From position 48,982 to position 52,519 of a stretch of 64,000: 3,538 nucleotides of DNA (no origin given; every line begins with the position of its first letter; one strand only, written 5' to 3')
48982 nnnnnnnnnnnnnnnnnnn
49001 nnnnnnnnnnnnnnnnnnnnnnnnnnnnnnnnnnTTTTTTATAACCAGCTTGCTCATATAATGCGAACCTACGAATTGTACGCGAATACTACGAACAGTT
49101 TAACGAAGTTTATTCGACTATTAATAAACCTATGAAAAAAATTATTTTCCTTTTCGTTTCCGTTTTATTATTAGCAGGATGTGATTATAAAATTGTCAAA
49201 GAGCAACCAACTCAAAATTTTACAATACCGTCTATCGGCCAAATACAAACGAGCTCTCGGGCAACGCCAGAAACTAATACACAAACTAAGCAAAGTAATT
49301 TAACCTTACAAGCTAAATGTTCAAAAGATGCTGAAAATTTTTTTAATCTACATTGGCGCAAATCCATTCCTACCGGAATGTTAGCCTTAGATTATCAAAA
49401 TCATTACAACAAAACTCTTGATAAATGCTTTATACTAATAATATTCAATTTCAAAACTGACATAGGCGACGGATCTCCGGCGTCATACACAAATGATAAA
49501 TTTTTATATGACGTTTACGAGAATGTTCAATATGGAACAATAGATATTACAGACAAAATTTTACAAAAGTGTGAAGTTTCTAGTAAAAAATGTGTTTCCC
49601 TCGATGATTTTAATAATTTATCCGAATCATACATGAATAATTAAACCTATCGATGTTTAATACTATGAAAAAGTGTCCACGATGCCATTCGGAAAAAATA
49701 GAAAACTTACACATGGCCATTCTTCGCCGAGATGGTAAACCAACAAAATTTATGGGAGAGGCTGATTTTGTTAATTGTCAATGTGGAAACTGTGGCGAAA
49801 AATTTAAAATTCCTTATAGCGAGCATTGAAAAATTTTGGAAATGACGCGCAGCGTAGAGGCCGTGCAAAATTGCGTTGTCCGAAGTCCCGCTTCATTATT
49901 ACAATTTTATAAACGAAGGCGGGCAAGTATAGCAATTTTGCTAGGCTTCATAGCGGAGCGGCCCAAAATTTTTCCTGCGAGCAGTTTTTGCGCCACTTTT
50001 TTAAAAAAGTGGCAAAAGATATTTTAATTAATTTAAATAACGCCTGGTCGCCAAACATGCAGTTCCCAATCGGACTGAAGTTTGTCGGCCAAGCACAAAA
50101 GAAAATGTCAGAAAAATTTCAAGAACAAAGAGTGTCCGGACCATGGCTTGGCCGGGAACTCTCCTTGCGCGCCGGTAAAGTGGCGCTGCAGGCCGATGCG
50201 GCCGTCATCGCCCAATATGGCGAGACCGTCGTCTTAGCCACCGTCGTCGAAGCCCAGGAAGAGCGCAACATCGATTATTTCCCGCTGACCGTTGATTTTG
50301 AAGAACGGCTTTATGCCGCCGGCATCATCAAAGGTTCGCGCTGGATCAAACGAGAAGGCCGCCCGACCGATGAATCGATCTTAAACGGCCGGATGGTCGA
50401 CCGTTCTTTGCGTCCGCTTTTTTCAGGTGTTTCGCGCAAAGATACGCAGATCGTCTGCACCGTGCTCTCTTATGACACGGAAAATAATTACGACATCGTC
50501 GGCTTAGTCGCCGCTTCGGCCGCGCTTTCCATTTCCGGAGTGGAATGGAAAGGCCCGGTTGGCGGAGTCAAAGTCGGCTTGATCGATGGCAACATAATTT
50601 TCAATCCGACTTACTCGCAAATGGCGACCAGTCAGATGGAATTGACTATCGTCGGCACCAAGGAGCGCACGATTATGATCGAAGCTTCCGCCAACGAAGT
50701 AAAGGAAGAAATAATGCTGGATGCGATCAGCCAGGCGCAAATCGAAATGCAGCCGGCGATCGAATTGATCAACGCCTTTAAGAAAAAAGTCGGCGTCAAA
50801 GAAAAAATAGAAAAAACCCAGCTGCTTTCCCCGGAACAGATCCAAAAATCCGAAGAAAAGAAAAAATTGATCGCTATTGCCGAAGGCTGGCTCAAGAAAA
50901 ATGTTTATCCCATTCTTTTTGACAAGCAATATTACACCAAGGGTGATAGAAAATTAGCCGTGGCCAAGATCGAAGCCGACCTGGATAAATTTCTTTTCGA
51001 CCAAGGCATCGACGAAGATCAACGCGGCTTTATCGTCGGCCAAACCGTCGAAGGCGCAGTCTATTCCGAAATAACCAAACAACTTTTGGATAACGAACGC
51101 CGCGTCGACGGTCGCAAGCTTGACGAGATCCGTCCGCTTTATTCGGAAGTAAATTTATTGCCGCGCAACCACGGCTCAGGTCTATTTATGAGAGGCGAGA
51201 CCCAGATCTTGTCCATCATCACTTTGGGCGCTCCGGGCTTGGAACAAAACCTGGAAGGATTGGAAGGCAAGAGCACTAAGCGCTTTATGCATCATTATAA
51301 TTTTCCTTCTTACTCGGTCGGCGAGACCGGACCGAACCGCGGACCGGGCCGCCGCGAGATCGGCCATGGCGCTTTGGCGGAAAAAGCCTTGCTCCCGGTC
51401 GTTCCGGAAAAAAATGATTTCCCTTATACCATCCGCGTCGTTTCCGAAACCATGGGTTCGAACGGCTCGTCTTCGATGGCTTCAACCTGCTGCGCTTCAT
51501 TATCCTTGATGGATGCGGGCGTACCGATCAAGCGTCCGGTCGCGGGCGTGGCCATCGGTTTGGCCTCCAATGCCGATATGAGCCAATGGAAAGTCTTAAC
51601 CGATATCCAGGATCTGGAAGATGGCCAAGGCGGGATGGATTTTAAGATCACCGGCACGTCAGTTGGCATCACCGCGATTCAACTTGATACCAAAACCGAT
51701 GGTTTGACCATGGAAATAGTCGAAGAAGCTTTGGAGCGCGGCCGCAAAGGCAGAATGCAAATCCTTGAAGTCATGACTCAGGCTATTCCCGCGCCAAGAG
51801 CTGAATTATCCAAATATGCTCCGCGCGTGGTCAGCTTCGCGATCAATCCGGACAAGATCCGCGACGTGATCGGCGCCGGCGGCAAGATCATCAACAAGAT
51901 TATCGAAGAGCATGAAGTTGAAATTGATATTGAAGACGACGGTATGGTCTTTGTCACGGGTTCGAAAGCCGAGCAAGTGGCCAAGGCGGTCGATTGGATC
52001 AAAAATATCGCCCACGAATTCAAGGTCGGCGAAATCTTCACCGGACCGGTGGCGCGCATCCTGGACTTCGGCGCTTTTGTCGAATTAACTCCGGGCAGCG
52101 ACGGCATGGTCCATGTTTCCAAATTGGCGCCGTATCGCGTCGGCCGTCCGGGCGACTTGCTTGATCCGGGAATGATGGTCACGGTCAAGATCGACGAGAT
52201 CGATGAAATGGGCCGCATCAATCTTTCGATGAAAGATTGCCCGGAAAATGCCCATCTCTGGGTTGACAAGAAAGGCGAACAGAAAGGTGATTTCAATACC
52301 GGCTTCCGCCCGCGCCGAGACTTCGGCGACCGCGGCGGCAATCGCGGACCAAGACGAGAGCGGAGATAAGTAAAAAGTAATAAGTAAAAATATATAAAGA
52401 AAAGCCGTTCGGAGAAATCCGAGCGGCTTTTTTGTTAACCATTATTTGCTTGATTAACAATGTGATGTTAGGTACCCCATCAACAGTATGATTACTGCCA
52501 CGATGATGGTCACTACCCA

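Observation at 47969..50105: rpsO-pnp operon interrupted by a 1.7-kb insertion carrying a NYN-domain nuclease gene bracketed by family-3 elements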

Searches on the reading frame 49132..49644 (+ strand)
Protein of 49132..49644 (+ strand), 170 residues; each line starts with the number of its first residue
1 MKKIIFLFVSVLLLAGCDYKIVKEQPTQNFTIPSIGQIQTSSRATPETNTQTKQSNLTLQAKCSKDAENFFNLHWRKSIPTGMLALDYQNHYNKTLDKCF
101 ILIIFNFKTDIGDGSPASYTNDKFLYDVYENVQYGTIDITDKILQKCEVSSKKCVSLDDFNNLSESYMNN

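Call 10: search_protein_families(library=pfam, proteins=[window:49132-49644:+], max_evalue=0.01)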
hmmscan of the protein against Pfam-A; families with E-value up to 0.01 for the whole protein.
window:49132-49644:+ (170 aa): 1 family
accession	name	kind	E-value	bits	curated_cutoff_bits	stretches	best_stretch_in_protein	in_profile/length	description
PF08139.17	LPAM_1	-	1.7e-05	25.4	20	1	1-17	1-17/18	Prokaryotic membrane lipoprotein lipid attachment site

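Call 38: find_homologous_proteins(query=window:49132-49644:+, max_evalue=0.001)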
Query window:49132-49644:+ (170 aa): 1 proteins with E <= 0.001 among 63 candidates.
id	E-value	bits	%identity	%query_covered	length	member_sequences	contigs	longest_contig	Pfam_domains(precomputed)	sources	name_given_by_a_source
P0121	3.2e-109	380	100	100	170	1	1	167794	PF08139.18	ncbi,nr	ncbi:MAG: membrane lipoprotein lipid attachment site-containing protein [Patescibacteria group bacte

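Call 49: search_protein_representatives(protein=window:49132-49644:+)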
Query: 170 residues. Proteins with E-value up to 0.001 (for the whole library): 585; up to 1e-10: 57; up to 1e-30: 1. The best 150 are listed.
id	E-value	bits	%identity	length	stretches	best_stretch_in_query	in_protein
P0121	1.0e-109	379.7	100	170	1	1-170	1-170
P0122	1.1e-18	83.7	37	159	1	37-169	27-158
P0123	1.6e-18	83.2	39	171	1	49-170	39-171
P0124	2.3e-17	79.5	42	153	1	51-170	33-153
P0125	9.0e-17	77.6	40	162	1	44-170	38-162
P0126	1.1e-16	77.3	41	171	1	44-170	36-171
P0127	1.8e-16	76.6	42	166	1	54-170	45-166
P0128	9.1e-16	74.3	38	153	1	50-169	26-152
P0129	4.2e-15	72.2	49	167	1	1-138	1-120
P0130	4.5e-15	72.1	46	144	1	51-168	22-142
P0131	4.5e-15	72.1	39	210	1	48-169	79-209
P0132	4.9e-15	71.9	34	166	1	4-170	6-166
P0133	5.0e-15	71.9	42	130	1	47-138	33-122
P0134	6.8e-15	71.5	44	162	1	48-170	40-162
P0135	7.4e-15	71.4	35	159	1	48-170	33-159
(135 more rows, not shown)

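Call 51: list_cluster_members(proteins=[P0122, P0123, P0124, P0129, P0126, P0132])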
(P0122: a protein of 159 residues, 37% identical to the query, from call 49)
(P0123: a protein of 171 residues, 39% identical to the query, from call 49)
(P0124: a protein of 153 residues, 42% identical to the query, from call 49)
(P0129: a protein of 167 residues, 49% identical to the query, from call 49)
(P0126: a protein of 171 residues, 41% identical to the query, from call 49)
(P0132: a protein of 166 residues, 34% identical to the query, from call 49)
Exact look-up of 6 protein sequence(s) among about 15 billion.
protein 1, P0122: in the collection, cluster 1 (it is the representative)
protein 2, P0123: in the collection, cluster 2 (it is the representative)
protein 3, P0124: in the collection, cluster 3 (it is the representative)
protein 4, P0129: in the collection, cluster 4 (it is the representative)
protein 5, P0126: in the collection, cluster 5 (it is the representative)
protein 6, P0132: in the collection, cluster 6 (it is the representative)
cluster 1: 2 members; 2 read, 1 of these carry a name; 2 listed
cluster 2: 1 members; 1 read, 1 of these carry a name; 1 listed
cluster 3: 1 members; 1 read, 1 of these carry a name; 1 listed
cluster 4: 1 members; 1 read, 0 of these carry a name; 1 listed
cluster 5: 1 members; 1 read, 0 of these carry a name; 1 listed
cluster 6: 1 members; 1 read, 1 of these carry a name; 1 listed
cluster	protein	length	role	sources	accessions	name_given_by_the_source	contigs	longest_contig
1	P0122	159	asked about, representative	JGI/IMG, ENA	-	-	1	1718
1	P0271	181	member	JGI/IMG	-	hypothetical protein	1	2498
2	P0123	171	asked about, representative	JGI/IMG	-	hypothetical protein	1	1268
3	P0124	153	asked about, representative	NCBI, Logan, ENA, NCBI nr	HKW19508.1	MAG TPA: hypothetical protein VJO35_18505 [Terriglobales bacterium] | hypothetical protein [Terriglobales bacterium]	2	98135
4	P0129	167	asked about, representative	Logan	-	-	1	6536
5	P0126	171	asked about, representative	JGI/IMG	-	-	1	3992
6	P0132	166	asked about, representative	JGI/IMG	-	outer membrane murein-binding lipoprotein Lpp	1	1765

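Call 59: search_protein_families(library=ncbifam, proteins=[window:49132-49644:+], max_evalue=0.01)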
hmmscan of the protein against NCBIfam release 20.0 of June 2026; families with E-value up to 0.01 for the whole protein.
window:49132-49644:+ (170 aa): 1 family
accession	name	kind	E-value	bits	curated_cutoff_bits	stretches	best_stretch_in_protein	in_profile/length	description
NF041193.1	lipo_SP0191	subfamily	0.0076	16.3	75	0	1-53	1-53/190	SP0191 family lipoprotein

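Call 60: search_protein_families(library=padloc, proteins=[window:49132-49644:+], max_evalue=0.01)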
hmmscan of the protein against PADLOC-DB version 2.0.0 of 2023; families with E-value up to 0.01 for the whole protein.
window:49132-49644:+ (170 aa): 0 families

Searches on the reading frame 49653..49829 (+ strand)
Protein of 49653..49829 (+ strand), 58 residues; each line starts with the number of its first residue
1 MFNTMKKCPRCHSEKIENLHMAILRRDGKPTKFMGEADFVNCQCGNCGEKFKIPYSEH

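Call 10: search_protein_families(library=pfam, proteins=[window:49653-49829:+], max_evalue=0.01)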
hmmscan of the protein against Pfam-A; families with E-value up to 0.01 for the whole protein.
window:49653-49829:+ (58 aa): 2 families
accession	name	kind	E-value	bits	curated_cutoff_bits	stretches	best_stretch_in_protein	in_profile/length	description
PF23470.1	Zn_ribbon_PF0610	-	0.0018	18.5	26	0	7-18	20-31/39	PF0610 rubredoxin-like zinc beta-ribbon domain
PF09723.15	Zn_ribbon_8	-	0.0085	16.5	34.4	0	6-17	27-38/41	Zinc ribbon domain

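Call 44: find_homologous_proteins(query=window:49653-49829:+, max_evalue=0.001)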
Query window:49653-49829:+: no candidate shares three 5-residue words with the query. No homologue found.

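Call 59: search_protein_families(library=ncbifam, proteins=[window:49653-49829:+], max_evalue=0.01)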
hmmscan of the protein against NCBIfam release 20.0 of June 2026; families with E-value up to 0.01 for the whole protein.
window:49653-49829:+ (58 aa): 1 family
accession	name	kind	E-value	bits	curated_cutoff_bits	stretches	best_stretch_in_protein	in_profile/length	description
NF047912.1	ECs_2282_CxxC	subfamily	0.0012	18.7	37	1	7-51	4-37/60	ECs_2282 family putative zinc-binding protein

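Call 60: search_protein_families(library=padloc, proteins=[window:49653-49829:+], max_evalue=0.01)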
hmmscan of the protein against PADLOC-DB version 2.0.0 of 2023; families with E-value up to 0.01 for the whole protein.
window:49653-49829:+ (58 aa): 0 families

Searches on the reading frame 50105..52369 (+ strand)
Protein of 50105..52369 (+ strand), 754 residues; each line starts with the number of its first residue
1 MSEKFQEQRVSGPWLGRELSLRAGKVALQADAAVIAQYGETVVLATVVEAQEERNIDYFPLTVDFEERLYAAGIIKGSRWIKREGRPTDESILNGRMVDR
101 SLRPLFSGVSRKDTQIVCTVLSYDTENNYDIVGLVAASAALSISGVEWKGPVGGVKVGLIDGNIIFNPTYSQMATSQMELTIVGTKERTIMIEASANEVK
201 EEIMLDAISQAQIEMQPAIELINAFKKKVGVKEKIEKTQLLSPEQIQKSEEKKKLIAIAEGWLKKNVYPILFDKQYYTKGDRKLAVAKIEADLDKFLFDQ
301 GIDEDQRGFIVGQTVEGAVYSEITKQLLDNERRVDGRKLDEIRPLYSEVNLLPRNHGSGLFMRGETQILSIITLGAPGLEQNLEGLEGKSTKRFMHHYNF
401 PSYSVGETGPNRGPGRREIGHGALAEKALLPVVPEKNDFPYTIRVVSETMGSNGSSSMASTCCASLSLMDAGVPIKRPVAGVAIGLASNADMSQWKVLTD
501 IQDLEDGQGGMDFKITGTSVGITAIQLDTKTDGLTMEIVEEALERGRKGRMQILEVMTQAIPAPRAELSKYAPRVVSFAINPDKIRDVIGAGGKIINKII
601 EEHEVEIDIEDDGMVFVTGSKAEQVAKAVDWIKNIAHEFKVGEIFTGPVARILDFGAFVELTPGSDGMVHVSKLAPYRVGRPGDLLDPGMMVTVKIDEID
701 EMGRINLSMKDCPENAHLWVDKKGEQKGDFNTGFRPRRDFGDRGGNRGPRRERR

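Call 10: search_protein_families(library=pfam, proteins=[window:50105-52369:+], max_evalue=0.01)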
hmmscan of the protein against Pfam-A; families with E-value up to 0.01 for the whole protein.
window:50105-52369:+ (754 aa): 6 families
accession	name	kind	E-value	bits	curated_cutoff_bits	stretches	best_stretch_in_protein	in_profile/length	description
PF01138.27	RNase_PH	-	8.6e-48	162.5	25.5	2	341-474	1-130/130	3' exoribonuclease family, domain 1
PF03725.20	RNase_PH_C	-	3.5e-18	65.8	20.8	2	150-212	1-65/67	3' exoribonuclease family, domain 2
PF00575.29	S1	-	8.8e-13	48.9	22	1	638-710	1-74/74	S1 RNA binding domain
PF00013.35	KH_1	-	1.2e-10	41.4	21.5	1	576-633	2-65/66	KH domain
PF23459.1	S1_RRP5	-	0.0015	19.5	27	1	642-701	4-63/72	RRP5 S1 domain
PF23052.1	KH_N4BP1_2nd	-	0.0067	16.9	27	0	589-641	18-69/120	N4BP1, second type I KH-domain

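Call 13: find_related_loci(query=window:50105-52369:+, collection=genome_contigs, flank=8000)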
Query window:50105-52369:+ (754 aa) in genome_contigs; peptide patterns used: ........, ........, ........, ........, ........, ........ (x = any residue, [..] = any of these).
600 stretches matched a pattern (row limit reached: there are more); 595 encode a relative of the query (tblastn E <= 1e-3); the best 80 are kept; 80 distinct loci.
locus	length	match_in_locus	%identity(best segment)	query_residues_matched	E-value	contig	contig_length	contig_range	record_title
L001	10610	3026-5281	64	4-751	0e+0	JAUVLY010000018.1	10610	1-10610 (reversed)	MAG: Candidatus Falkowbacteria bacterium isolate CSMAG_518 CSMAG_518_k141_1869372_length_10610_cov_9.0000, whole genome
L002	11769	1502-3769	60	3-754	0e+0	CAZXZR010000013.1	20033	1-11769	MAG TPA_asm: uncultured Gammaproteobacteria bacterium isolate SRP098346_co1_171 genome assembly, contig: NODE_2584_lengt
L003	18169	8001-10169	64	4-725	0e+0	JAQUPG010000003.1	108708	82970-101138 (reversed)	MAG: Patescibacteria group bacterium isolate STD1_219 NODE_368_length_108708_cov_6.667014_Sandtown_D1, whole genome shot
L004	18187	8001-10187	59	5-732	0e+0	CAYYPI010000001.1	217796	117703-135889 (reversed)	MAG TPA_asm: uncultured Gammaproteobacteria bacterium isolate SRP252850_co1_249 genome assembly, contig: NODE_18_length_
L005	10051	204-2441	60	6-751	0e+0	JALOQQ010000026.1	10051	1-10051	MAG: Planctomycetota bacterium isolate Prado159 scaffold_6117, whole genome shotgun sequence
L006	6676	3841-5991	60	7-722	0e+0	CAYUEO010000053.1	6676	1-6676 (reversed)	MAG TPA_asm: uncultured Gammaproteobacteria bacterium isolate SRP118108_co5_465 genome assembly, contig: NODE_14591_leng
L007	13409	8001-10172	58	4-725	0e+0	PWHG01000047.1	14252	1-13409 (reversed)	MAG: Candidatus Falkowbacteria bacterium isolate T1Sed10_134 T1-Sed10-C4256, whole genome shotgun sequence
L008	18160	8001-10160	54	11-737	0e+0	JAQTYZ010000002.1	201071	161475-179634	MAG: Patescibacteria group bacterium isolate STC_49 NODE_150_length_201071_cov_4.665260_Sandtown_C, whole genome shotgun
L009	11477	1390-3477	53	14-717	0e+0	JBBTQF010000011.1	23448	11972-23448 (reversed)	MAG: Patescibacteria group bacterium isolate H43-bin187_1 H43_bin187_1_000000000011, whole genome shotgun sequence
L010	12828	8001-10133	51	16-715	0e+0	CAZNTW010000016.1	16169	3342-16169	MAG TPA_asm: uncultured Gammaproteobacteria bacterium isolate binchicken_co387_694 genome assembly, contig: NODE_4139_le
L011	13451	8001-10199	50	16-751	0e+0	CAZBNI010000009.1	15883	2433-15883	MAG TPA_asm: uncultured Gammaproteobacteria bacterium isolate binchicken_co19_652 genome assembly, contig: NODE_6004_len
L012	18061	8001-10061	49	7-710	0e+0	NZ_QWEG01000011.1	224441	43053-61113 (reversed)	Neobacillus notoginsengisoli strain JCM 30743 NODE_11_length_224441_cov_49.1309, whole genome shotgun sequence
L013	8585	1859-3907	49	16-710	0e+0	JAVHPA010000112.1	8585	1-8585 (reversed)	MAG: Candidatus Moraniibacteriota bacterium isolate WB02no16_44_9 NODE_6282_length_8585_cov_5.252989, whole genome shotg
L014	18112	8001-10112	48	6-730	0e+0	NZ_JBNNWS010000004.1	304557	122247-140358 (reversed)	Heyndrickxia sp. NPDC080065 NPDC080065_100_D2.ctg-0004, whole genome shotgun sequence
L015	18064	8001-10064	48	6-710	0e+0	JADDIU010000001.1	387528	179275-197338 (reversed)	Bacillus renqingensis strain REN2 contig1, whole genome shotgun sequence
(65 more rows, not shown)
